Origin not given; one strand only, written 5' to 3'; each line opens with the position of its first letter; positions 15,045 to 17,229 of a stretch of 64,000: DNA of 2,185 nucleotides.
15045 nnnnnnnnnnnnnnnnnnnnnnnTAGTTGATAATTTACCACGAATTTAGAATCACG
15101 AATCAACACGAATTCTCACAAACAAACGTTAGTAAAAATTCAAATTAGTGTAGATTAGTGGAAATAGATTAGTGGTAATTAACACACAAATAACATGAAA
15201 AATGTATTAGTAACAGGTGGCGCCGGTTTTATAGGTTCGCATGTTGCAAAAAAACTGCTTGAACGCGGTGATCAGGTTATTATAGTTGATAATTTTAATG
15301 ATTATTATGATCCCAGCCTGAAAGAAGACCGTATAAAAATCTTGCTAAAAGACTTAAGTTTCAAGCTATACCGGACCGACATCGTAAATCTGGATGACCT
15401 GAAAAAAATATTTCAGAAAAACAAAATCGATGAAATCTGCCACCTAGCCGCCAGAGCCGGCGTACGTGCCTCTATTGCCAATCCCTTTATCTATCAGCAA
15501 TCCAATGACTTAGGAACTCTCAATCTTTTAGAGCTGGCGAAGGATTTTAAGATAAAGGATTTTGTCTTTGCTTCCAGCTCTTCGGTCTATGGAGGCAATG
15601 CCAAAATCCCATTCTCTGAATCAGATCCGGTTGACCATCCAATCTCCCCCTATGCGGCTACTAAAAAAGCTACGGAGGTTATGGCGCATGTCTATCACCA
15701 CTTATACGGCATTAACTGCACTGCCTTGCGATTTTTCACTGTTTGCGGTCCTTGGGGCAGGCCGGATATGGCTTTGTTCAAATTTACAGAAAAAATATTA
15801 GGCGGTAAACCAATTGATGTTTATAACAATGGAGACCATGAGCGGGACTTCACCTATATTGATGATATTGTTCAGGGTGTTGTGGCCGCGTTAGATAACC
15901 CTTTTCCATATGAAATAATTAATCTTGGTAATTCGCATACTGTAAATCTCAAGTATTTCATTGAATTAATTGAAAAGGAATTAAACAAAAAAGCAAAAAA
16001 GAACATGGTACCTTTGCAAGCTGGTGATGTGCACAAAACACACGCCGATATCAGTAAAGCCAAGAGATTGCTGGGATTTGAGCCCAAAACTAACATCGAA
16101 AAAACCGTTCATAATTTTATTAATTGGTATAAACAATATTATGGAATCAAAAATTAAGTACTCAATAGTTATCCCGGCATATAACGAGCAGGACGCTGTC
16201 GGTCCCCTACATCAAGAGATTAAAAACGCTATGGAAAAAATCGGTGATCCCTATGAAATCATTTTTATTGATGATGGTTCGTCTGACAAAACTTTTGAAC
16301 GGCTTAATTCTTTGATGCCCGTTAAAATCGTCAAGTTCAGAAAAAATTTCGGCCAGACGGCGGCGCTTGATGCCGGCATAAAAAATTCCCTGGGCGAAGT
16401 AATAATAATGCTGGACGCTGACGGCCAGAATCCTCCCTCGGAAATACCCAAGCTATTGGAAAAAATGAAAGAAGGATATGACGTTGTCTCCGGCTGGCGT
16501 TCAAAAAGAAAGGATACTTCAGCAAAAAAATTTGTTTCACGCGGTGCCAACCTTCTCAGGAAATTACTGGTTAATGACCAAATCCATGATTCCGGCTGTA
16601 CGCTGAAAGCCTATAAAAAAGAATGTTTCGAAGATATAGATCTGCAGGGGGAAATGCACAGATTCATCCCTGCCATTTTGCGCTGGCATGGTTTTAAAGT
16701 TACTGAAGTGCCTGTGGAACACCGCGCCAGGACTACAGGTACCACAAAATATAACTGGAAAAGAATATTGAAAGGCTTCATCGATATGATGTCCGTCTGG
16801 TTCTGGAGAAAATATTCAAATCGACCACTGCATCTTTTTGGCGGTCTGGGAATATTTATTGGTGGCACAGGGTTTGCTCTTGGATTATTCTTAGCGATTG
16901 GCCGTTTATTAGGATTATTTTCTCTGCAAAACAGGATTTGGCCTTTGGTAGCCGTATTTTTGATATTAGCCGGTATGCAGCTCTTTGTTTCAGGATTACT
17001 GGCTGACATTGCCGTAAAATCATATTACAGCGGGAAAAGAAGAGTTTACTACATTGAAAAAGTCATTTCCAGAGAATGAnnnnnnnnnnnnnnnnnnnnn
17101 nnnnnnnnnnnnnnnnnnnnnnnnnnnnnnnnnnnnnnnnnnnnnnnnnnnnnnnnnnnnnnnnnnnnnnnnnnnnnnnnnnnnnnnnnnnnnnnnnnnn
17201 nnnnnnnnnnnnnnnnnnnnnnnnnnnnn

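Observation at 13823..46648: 33-kb locus built for polyprenyl-phosphate-sugar-dependent extracytoplasmic glycosylation (3 DPM1-like GT2 + GtrA + 4 GT-C-like proteins + 2 flippases + ~10 GT4)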

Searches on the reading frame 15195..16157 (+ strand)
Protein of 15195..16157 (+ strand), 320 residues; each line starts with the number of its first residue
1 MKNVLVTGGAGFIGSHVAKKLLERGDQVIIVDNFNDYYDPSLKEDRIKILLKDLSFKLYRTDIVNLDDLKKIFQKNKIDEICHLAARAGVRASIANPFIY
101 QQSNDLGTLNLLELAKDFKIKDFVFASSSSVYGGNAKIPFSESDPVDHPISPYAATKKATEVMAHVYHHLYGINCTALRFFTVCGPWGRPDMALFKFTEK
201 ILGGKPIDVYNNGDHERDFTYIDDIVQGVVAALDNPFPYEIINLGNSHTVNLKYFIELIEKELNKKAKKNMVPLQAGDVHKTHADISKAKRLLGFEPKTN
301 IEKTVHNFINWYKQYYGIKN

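Call 3: search_protein_families(library=pfam, proteins=[window:15195-16157:+], max_evalue=0.01)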
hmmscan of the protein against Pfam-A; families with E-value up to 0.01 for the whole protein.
window:15195-16157:+ (320 aa): 10 families
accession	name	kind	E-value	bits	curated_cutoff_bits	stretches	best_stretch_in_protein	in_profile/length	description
PF16363.11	GDP_Man_Dehyd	-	5e-62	210.7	27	1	5-306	1-330/332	GDP-mannose 4,6 dehydratase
PF01370.27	Epimerase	-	7.2e-61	206.1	20.9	1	4-245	1-240/240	NAD dependent epimerase/dehydratase family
PF01073.25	3Beta_HSD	-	5.2e-16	58.9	22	1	5-233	1-229/280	3-beta hydroxysteroid dehydrogenase/isomerase family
PF02719.21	Polysacc_synt_2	-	8.5e-15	55.1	20.2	1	4-238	1-222/293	Polysaccharide biosynthesis protein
PF04321.23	RmlD_sub_bind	-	1e-13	51.5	27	1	3-273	2-240/287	RmlD substrate binding domain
PF07993.18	NAD_binding_4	-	2.5e-10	40.4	20.1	1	75-185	86-209/258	Male sterility protein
PF08659.16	KR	-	3.5e-07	30.8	22.6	1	4-135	3-143/180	KR domain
PF00106.31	adh_short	-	1.3e-05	25.2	26.6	1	2-93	1-88/195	short chain dehydrogenase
PF13460.12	NAD_binding_10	-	0.00014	22.2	27.2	1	8-161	1-128/184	NAD(P)H-binding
PF05368.20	NmrA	-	0.0062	16.6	27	0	2-30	3-31/298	NmrA-like family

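Call 70: search_protein_families(library=ncbifam, proteins=[window:15195-16157:+], max_evalue=0.00001)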
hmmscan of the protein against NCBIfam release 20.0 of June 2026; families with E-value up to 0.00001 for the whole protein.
window:15195-16157:+ (320 aa): 30 families (the best 25 are shown)
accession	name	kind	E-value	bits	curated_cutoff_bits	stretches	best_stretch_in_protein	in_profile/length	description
TIGR01179.1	galE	equivalog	2.5e-57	194.2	262.3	2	3-185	1-178/332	UDP-glucose 4-epimerase GalE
TIGR01181.1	dTDP_gluc_dehyt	equivalog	1.4e-48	165.7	365.1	1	4-314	2-313/321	dTDP-glucose 4,6-dehydratase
NF011728.1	PRK15181.1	equivalog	1.6e-39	135.9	760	1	2-313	16-338/348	Vi polysaccharide biosynthesis UDP-N-acetylglucosaminuronic acid C-4 epimerase TviC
TIGR04180.1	EDH_00030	hypoth_equivalog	2.5e-38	131.8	475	1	4-299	1-296/297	NAD-dependent 4,6-dehydratase LegB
NF007956.0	PRK10675.1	subfamily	1.5e-37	129.5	394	1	3-190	2-187/338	UDP-glucose 4-epimerase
TIGR02197.1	heptose_epim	equivalog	2.7e-33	115.5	274.6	1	4-314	1-315/316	ADP-glyceromanno-heptose 6-epimerase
NF007582.0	PRK10217.1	equivalog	2.4e-28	99.3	698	1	1-313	1-332/355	dTDP-glucose 4,6-dehydratase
NF007490.0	PRK10084.1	subfamily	3.4e-27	95.4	649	1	3-313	2-335/361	dTDP-glucose 4,6-dehydratase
TIGR02622.1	CDP_4_6_dhtase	equivalog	5.6e-24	84.9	278.45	1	2-171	5-172/352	CDP-glucose 4,6-dehydratase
TIGR01472.1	gmd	equivalog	5e-20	72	415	1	3-267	2-276/342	GDP-mannose 4,6-dehydratase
NF043036.1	ErythonDh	equivalog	2.4e-18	66.4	325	1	3-202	2-198/321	D-erythronate dehydrogenase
NF042422.1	oxyalk_red_OleD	equivalog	2.5e-18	66.5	580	1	3-235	2-217/329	2-alkyl-3-oxoalkanoate reductase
NF008872.0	PRK11908.1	equivalog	1.4e-17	63.8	294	1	1-314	1-337/349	bifunctional UDP-4-keto-pentose/UDP-xylose synthase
NF047922.1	GDPFucSynFcl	equivalog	7.6e-16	58.4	500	1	60-313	36-302/308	GDP-L-fucose synthase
NF042423.1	oxyalk_red_Shew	equivalog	1.4e-15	57.2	580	1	2-187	9-178/331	2-alkyl-3-oxoalkanoate reductase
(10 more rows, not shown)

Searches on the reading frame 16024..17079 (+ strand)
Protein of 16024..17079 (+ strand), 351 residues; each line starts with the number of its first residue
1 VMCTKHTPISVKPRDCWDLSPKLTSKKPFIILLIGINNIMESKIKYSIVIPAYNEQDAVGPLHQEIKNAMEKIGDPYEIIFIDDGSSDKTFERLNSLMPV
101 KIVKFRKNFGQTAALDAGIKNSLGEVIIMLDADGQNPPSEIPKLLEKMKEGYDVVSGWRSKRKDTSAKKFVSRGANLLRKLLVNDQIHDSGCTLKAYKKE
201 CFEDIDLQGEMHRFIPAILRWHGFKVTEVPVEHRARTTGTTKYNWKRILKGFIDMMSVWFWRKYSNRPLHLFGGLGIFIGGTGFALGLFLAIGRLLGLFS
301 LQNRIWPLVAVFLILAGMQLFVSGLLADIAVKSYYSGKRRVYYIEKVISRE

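Call 3: search_protein_families(library=pfam, proteins=[window:16024-17079:+], max_evalue=0.01)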
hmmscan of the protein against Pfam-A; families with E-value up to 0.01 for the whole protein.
window:16024-17079:+ (351 aa): 2 families
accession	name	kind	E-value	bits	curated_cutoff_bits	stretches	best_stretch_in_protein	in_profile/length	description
PF00535.33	Glycos_transf_2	-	3.1e-32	112.3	23.3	1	47-205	1-167/168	Glycosyl transferase family 2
PF10111.15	Glyco_tranf_2_2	-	1.6e-06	28.2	27.3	1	47-146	1-104/276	Glycosyltransferase like family 2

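Call 11: search_protein_families(library=ncbifam, proteins=[window:16141-17079:+], max_evalue=1)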
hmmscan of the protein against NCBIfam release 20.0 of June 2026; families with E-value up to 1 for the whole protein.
window:16141-17079:+ (312 aa): 25 families
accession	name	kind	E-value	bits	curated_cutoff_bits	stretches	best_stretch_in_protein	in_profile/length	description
NF007986.1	PRK10714.1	equivalog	8.8e-53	179.3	529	1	6-311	7-314/316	undecaprenyl-phosphate 4-deoxy-4-formamido-L-arabinose transferase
NF047588.1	GlcsyltransPgfSStrep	equivalog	6.8e-48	163.5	500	1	6-305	2-301/308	glycosyltransferase PgfS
TIGR04182.1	glyco_TIGR04182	equivalog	5.5e-26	91.6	325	1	8-294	3-285/293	S-layer glycoprotein N-glycosyltransferase AglJ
NF041391.1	DPhHxTase_Halo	equivalog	1.9e-18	66.2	375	1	13-202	3-191/213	dolichyl-phosphate hexose transferase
NF058614.1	PPMAGASynPpgS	equivalog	4.8e-13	49.1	370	1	9-193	4-195/226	polyprenyl-phospho-N-acetylgalactosaminyl synthase PpgS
TIGR03937.1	PgaC_IcaA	equivalog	6e-13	48.5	422.3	1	6-96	46-137/407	poly-beta-1,6-N-acetyl-D-glucosamine synthase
TIGR04283.1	glyco_like_mftF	equivalog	1.7e-12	47.4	182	1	8-122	2-110/221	TIGR04283 family arsenosugar biosynthesis glycosyltransferase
NF041875.1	EPS_EpsD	equivalog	2.3e-11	43.7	370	1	8-116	2-111/325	exopolysaccharide biosynthesis glycosyltransferase EpsD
TIGR03965.1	mycofact_glyco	equivalog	5.4e-09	35.4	280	1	6-107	75-177/467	mycofactocin biosynthesis glycosyltransferase MftF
NF010496.0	PRK13915.1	equivalog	1.6e-08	34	262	1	5-106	31-139/307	glucosyl-3-phosphoglycerate synthase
NF007482.0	PRK10073.1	equivalog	3.4e-08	32.9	423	1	1-109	2-110/334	glycosyltransferase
NF047683.1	TeichurnBiosyTuaG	equivalog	2.8e-07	30.4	400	1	4-111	5-113/252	teichuronic acid biosynthesis protein TuaG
NF050050.1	ProtGlycPglI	equivalog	4.9e-07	29.4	500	1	6-135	3-135/306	GalNAc(5)-diNAcBac-PP-undecaprenol beta-1,3-glucosyltransferase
TIGR03111.1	glyc2_xrt_Gpos1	hypoth_equivalog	4.2e-06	25.8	363.95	1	8-113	52-160/439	TIGR03111 family XrtG-associated glycosyltransferase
TIGR04242.1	nodulat_NodC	equivalog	0.00021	20.4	550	1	8-111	51-158/395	chitooligosaccharide synthase NodC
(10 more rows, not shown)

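Call 42: search_solved_structures(query=window:16141-17079:+, max_evalue=0.001)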
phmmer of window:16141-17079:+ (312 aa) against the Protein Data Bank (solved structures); distinct sequences matched with E-value up to 0.001: 19.
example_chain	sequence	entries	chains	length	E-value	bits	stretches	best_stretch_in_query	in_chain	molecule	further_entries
9bhc_C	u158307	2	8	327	9e-47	163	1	6-309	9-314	Undecaprenyl-phosphate 4-deoxy-4-formamido-L-arabinose transferase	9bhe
8vxh_A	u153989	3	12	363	1.3e-46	162.5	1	6-309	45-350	Undecaprenyl-phosphate 4-deoxy-4-formamido-L-arabinose transferase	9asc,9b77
9hwj_A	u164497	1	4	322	2.9e-45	158.1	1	6-309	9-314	Undecaprenyl-phosphate 4-deoxy-4-formamido-L-arabinose transferase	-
5eke_A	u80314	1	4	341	1.1e-32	116.8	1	4-305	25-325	Uncharacterized glycosyltransferase sll0501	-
5ekp_C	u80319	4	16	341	2.2e-32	115.8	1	4-305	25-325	Uncharacterized glycosyltransferase sll0501 | Glycosyltransferase sll0501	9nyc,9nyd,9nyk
9nye_A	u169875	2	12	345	2.3e-32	115.7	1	4-305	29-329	Glycosyltransferase sll0501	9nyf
5mlz_A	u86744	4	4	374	7.1e-28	101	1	5-254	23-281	Dolichol monophosphate mannose synthase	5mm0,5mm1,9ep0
6p61_A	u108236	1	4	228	6.4e-10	42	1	7-96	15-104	Glycosyltransferase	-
8bz8_A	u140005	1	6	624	2.1e-07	33.7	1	4-120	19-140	Glycosyltransferase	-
8bz4_A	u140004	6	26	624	2.1e-07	33.7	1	4-120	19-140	Glycosyltransferase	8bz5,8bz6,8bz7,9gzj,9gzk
2z87_A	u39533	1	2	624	1.5e-05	27.6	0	8-130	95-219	Chondroitin synthase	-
2z86_A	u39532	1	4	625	1.5e-05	27.6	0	8-130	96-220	Chondroitin synthase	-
7pdo_A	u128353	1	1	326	9.4e-05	25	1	7-135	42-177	Glucosyl-3-phosphoglycerate synthase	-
7p5l_A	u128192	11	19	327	9.5e-05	25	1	7-135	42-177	Glucosyl-3-phosphoglycerate synthase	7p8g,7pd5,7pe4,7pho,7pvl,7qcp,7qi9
9omh_A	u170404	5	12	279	0.00045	22.8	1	6-119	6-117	Glycosyltransferase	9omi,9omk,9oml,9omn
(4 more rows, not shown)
